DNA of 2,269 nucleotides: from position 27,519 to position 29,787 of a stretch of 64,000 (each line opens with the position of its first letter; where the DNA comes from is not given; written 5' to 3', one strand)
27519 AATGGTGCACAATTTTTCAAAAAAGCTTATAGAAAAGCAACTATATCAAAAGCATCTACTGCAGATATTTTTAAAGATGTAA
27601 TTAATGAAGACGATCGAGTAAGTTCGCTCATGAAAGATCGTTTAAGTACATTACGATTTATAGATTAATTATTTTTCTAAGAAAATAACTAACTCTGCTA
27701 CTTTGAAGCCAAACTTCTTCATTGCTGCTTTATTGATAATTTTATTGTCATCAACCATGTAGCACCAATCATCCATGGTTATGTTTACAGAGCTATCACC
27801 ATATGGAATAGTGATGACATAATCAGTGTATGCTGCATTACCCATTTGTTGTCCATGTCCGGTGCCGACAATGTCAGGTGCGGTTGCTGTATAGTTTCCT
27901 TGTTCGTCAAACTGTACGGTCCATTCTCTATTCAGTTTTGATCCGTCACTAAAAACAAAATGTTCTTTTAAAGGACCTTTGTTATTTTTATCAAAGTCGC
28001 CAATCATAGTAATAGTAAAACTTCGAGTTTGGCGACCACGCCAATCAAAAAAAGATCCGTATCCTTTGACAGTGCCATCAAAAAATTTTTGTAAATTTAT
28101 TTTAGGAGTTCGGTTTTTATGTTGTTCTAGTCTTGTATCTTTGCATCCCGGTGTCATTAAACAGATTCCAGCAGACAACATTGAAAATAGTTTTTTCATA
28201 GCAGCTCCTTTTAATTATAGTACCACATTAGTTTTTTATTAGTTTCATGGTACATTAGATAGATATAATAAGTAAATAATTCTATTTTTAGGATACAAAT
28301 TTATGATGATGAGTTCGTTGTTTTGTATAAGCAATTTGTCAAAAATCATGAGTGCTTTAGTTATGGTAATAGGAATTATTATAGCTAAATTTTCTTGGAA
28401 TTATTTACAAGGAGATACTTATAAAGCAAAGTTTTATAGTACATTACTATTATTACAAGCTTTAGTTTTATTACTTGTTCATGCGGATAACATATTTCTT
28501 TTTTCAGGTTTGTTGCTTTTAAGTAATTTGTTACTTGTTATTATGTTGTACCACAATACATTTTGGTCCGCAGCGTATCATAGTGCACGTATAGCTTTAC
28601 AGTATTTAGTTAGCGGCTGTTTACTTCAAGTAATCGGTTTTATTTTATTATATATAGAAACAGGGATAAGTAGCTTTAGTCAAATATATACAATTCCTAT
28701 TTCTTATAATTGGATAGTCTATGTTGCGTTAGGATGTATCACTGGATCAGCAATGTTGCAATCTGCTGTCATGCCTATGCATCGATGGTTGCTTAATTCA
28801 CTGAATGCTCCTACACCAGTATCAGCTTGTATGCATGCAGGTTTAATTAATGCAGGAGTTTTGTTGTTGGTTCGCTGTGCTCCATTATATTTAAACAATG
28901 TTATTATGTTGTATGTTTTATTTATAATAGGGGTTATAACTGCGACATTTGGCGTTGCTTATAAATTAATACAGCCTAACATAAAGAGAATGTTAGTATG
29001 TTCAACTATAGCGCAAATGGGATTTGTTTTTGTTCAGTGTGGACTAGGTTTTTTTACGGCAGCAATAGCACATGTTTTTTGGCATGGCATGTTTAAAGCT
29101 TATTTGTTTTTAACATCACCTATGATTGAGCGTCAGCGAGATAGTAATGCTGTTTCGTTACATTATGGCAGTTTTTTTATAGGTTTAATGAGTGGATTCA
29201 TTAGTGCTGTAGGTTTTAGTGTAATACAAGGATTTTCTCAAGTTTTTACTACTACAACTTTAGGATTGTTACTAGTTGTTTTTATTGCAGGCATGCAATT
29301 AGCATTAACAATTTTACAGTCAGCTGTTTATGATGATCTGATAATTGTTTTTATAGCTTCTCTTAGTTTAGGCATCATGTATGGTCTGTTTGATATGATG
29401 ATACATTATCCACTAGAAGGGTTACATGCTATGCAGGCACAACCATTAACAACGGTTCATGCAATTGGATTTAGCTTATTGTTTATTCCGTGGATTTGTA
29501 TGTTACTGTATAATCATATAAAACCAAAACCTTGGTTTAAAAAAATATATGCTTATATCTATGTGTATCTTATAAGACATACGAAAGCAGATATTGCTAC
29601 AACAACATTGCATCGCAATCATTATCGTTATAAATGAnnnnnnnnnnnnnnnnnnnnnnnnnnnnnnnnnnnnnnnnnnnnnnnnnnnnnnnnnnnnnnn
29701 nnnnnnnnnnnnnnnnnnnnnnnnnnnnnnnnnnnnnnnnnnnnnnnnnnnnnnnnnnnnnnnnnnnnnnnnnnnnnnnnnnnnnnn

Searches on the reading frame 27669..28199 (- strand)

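Call 60: search_protein_families(library=pfam, proteins=[window:27669-28199:-], max_evalue=0.00001)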
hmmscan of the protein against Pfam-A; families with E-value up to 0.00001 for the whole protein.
window:27669-28199:- (176 aa): 1 family
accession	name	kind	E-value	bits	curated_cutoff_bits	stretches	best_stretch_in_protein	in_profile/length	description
PF12915.13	DUF3833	-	6.8e-52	175.8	25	1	15-176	3-163/163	Protein of unknown function (DUF3833)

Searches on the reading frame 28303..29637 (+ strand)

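Call 60: search_protein_families(library=pfam, proteins=[window:28303-29637:+], max_evalue=0.00001)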
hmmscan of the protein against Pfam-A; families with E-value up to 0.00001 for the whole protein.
window:28303-29637:+ (444 aa): 1 family
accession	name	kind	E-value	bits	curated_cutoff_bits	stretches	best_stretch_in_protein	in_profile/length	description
PF00361.26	Proton_antipo_M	-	8.8e-30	104.3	21.5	1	64-282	7-229/294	NADH:quinone oxidoreductase/Mrp antiporter, TM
